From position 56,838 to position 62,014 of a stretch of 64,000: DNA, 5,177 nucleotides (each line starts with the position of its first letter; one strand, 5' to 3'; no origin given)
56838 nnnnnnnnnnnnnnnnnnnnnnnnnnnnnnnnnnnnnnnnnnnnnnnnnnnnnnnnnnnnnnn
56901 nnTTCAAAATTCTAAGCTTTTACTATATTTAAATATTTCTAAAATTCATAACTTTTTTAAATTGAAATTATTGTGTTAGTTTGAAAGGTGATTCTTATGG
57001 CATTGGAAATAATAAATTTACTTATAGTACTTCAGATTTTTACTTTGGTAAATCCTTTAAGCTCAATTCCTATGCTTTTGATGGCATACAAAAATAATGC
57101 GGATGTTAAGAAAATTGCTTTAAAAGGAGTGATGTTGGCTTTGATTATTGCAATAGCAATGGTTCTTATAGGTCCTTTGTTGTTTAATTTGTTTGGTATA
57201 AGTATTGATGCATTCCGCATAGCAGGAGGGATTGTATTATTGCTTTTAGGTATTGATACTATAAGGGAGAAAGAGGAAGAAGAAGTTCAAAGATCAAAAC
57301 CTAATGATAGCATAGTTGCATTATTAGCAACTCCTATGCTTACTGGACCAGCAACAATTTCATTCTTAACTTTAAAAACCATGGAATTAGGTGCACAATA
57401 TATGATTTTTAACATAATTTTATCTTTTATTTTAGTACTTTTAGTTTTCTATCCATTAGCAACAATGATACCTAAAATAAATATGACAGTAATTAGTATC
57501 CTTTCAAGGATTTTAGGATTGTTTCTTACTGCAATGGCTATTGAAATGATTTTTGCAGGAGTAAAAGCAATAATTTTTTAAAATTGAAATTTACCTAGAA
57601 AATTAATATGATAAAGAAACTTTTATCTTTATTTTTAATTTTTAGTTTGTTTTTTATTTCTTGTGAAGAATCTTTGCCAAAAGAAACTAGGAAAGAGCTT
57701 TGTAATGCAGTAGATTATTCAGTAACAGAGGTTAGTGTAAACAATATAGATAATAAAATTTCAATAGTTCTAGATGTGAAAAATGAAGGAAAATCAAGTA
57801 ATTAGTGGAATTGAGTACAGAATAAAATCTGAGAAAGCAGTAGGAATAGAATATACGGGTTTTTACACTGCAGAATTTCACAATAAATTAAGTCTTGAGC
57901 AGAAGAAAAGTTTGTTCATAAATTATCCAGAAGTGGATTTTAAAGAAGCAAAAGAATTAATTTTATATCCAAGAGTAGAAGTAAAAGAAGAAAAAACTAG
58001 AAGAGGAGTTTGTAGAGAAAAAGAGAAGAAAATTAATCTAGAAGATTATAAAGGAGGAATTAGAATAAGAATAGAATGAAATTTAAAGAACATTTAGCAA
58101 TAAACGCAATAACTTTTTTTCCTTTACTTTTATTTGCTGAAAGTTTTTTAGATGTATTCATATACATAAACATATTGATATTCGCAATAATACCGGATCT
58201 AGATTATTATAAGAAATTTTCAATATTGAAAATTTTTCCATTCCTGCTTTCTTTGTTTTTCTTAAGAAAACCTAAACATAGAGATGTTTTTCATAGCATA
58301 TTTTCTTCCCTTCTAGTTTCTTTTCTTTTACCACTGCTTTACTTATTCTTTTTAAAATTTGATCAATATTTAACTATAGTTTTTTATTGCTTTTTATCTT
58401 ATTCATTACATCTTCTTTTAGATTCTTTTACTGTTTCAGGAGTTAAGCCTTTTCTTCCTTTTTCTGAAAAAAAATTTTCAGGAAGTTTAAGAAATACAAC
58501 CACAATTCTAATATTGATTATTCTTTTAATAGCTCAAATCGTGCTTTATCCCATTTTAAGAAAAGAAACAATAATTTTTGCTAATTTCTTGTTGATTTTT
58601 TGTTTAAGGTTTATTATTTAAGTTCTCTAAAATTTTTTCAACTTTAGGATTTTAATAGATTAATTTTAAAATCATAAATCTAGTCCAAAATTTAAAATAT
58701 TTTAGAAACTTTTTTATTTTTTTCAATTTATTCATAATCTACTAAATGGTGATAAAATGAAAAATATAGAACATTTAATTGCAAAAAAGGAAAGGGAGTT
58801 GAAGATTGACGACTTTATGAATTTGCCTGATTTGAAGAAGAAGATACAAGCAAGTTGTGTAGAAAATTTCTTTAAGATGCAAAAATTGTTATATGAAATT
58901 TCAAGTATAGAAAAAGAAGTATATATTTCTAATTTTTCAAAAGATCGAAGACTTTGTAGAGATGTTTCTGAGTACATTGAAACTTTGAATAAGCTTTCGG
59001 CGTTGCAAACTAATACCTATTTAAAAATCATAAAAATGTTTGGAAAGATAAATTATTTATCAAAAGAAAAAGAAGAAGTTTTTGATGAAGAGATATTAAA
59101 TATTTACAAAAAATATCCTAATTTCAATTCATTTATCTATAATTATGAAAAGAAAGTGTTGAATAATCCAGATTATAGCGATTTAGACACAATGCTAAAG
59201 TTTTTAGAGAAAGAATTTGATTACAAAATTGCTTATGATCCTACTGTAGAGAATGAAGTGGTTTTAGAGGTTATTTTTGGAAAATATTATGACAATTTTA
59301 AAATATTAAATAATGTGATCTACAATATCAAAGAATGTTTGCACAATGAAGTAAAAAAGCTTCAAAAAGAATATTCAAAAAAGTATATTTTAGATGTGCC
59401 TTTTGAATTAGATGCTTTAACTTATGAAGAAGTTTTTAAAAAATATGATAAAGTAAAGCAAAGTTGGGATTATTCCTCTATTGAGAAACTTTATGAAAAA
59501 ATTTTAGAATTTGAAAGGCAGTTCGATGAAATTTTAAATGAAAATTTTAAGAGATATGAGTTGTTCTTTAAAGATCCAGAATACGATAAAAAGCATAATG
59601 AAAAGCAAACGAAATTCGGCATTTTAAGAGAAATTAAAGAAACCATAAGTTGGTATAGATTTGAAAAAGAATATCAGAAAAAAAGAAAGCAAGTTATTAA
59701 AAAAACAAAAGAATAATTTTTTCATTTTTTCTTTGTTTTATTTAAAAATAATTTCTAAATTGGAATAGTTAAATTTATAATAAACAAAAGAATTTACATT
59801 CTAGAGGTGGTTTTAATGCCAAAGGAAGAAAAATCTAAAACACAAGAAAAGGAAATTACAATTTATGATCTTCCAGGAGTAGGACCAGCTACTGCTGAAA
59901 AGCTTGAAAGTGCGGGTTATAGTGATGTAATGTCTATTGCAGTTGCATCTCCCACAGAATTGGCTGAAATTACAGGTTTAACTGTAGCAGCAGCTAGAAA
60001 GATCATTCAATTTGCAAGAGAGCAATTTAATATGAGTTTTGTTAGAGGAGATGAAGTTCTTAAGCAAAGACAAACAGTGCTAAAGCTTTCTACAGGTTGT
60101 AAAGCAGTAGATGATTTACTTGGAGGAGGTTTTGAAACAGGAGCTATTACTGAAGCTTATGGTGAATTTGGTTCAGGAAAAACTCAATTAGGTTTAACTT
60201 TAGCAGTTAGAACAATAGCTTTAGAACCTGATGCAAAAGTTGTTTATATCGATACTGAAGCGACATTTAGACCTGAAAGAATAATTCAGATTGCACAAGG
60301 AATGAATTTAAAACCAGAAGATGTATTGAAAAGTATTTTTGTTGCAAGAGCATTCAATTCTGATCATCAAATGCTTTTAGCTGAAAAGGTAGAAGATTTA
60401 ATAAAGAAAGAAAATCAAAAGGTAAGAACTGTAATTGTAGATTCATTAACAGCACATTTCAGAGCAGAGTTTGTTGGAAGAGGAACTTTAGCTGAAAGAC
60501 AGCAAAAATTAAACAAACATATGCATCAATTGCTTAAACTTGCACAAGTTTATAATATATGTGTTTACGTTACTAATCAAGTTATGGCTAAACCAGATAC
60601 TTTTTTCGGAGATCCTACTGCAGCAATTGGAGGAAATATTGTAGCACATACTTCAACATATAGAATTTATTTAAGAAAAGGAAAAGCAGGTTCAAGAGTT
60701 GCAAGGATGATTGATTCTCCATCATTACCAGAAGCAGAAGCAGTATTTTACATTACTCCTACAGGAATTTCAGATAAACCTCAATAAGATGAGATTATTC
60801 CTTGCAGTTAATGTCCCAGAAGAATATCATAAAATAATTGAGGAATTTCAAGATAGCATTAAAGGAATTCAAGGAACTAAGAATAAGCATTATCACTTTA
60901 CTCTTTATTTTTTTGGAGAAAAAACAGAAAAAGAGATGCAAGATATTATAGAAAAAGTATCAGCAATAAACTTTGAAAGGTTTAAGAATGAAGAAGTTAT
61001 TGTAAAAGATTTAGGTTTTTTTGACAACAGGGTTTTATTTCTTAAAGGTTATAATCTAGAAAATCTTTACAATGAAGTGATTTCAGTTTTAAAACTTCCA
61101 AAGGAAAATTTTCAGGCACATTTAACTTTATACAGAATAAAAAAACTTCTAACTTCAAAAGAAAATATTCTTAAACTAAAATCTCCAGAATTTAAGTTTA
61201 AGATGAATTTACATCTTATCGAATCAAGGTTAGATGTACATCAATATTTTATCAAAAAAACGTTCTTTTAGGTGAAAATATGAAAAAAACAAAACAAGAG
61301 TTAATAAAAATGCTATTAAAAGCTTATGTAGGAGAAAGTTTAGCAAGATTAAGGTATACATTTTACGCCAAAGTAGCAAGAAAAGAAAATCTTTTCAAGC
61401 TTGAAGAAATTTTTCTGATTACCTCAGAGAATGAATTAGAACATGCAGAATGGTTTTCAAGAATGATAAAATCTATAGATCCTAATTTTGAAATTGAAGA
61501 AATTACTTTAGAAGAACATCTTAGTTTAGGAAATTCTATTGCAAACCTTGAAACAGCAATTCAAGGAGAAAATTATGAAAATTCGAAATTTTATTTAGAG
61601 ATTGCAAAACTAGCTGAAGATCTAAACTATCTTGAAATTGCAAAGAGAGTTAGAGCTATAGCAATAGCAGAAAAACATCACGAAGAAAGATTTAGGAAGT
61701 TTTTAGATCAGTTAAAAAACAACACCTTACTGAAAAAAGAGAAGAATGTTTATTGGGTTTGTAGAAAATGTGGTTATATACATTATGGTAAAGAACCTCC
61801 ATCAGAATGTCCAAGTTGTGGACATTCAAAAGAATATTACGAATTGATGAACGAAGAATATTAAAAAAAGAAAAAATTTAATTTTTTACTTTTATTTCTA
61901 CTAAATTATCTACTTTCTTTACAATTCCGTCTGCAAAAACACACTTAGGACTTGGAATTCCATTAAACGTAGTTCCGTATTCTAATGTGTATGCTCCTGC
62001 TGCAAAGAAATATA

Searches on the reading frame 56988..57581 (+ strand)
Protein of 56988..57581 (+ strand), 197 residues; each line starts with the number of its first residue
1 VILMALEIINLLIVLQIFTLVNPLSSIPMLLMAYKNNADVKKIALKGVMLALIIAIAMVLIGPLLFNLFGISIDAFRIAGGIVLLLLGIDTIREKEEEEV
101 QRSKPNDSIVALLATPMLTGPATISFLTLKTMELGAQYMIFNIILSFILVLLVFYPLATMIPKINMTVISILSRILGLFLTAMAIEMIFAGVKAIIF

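Call 37: search_protein_families(library=pfam, proteins=[window:56988-57581:+], max_evalue=0.001)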
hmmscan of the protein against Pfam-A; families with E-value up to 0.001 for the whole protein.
window:56988-57581:+ (197 aa): 1 family
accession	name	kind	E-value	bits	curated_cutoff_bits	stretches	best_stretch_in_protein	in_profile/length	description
PF01914.23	MarC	-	4.9e-31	108.2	23.9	1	13-196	7-203/203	MarC family integral membrane protein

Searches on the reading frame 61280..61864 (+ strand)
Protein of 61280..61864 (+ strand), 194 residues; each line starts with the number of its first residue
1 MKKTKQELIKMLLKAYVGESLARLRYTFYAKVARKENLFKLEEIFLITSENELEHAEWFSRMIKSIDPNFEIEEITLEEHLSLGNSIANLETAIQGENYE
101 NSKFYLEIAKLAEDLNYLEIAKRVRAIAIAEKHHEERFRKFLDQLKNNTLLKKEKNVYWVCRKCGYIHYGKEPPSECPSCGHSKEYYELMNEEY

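Call 37: search_protein_families(library=pfam, proteins=[window:61280-61864:+], max_evalue=0.001)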
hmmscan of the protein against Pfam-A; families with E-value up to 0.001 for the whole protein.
window:61280-61864:+ (194 aa): 4 families
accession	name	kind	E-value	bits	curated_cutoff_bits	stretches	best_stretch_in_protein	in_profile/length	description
PF02915.23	Rubrerythrin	-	3.1e-23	83.1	22.8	1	10-141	1-136/137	Rubrerythrin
PF21349.2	RUBY_RBDX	-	1.2e-12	47.4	26.5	1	159-188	1-30/30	Rubrerythrin, rubredoxin-like domain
PF23458.2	DUF7130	-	4.2e-05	23.8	35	1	153-190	48-86/89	Domain of unknown function (DUF7130)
PF00210.30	Ferritin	-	0.00055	20.3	24.5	1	10-146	2-140/142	Ferritin-like domain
